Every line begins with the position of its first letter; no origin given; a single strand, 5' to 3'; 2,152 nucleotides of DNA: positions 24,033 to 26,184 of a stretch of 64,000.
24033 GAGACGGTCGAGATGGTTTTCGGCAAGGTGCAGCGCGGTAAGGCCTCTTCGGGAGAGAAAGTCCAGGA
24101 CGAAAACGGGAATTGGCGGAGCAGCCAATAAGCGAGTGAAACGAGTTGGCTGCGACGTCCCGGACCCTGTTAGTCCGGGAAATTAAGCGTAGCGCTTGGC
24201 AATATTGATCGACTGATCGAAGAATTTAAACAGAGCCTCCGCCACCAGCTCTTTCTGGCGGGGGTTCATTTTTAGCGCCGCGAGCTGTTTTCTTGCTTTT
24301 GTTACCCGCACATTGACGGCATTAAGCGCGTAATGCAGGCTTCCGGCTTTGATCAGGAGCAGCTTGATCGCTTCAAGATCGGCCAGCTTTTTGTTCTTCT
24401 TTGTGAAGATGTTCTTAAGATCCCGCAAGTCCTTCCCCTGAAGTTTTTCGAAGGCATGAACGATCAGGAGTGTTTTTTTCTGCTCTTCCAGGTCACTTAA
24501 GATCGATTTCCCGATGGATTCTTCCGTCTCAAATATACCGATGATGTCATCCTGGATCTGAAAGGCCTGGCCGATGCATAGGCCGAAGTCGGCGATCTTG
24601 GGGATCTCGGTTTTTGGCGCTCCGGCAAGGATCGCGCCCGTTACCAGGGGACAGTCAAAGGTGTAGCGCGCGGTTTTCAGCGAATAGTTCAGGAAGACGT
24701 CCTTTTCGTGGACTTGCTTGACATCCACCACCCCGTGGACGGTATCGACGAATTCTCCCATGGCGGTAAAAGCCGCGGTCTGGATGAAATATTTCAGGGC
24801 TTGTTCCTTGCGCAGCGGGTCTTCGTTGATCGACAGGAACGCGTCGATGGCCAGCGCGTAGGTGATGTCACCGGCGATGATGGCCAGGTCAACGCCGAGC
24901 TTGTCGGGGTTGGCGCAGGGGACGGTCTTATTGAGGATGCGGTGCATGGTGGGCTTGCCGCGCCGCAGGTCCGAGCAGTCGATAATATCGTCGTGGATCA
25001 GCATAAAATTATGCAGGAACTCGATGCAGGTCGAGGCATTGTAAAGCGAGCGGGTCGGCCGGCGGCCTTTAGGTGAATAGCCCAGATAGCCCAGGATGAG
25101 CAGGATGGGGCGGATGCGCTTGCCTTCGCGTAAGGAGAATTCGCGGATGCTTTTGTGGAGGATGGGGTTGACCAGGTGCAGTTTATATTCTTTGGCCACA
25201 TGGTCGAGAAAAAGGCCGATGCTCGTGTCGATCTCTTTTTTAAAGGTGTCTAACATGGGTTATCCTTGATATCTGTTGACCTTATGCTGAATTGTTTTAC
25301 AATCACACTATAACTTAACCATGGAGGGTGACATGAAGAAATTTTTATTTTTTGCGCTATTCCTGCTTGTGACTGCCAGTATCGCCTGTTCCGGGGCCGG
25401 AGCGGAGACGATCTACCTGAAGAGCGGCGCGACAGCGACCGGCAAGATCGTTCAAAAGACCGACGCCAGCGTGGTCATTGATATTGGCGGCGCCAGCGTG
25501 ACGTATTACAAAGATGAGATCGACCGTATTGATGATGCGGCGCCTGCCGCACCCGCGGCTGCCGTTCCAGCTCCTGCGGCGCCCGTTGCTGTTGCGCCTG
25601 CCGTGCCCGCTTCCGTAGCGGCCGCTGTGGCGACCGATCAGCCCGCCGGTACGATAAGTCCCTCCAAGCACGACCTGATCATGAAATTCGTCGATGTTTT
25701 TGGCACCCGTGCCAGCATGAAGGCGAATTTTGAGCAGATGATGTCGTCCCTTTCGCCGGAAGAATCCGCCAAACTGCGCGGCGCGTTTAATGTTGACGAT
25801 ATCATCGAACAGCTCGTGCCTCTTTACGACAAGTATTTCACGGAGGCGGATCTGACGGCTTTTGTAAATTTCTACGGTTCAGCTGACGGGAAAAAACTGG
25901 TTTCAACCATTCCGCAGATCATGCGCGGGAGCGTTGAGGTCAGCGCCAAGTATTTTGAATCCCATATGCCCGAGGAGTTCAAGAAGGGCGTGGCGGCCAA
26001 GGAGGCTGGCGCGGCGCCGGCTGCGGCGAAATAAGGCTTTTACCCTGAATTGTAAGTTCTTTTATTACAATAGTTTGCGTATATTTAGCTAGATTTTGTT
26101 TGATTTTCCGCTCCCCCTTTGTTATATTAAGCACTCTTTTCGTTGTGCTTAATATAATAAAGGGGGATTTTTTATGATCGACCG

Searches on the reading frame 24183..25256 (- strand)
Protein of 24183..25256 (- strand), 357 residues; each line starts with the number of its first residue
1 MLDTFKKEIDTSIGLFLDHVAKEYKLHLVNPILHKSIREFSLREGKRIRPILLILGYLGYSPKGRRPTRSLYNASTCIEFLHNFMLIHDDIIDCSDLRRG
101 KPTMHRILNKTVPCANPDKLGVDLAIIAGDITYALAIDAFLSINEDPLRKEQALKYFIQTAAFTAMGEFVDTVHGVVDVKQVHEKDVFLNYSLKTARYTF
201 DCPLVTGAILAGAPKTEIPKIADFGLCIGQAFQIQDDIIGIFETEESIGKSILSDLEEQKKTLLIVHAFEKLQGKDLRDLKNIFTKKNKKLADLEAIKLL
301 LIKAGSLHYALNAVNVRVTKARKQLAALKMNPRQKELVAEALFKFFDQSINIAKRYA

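Call 9: search_protein_families(library=pfam, proteins=[window:24183-25256:-], max_evalue=0.01)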
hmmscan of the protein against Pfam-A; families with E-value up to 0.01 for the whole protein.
window:24183-25256:- (357 aa): 1 family
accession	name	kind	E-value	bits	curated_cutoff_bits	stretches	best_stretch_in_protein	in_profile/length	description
PF00348.22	polyprenyl_synt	-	1.1e-54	185.8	27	1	31-297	2-247/251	Polyprenyl synthetase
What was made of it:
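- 24183..25256 (-): Convergent polyprenyl synthase gene, left intact by insertion 2. Pfam PF00348, E = 1.1e-54 (call 9).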

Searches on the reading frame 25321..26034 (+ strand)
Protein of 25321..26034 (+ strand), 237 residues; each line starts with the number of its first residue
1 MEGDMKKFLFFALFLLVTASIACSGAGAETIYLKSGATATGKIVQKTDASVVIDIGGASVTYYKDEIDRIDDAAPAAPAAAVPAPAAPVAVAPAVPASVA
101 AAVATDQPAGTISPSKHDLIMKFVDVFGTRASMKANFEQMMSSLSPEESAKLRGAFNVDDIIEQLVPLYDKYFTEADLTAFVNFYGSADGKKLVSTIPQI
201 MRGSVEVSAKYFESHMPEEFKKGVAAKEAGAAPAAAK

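Call 56: search_protein_families(library=pfam, proteins=[window:25321-26034:+], max_evalue=0.00001)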
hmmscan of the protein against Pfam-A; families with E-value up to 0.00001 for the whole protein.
window:25321-26034:+ (237 aa): 1 family
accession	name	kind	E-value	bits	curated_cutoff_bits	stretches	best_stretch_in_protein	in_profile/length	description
PF09832.14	DUF2059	-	1.6e-12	47.7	23.6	1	159-218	1-60/60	Uncharacterized protein conserved in bacteria (DUF2059)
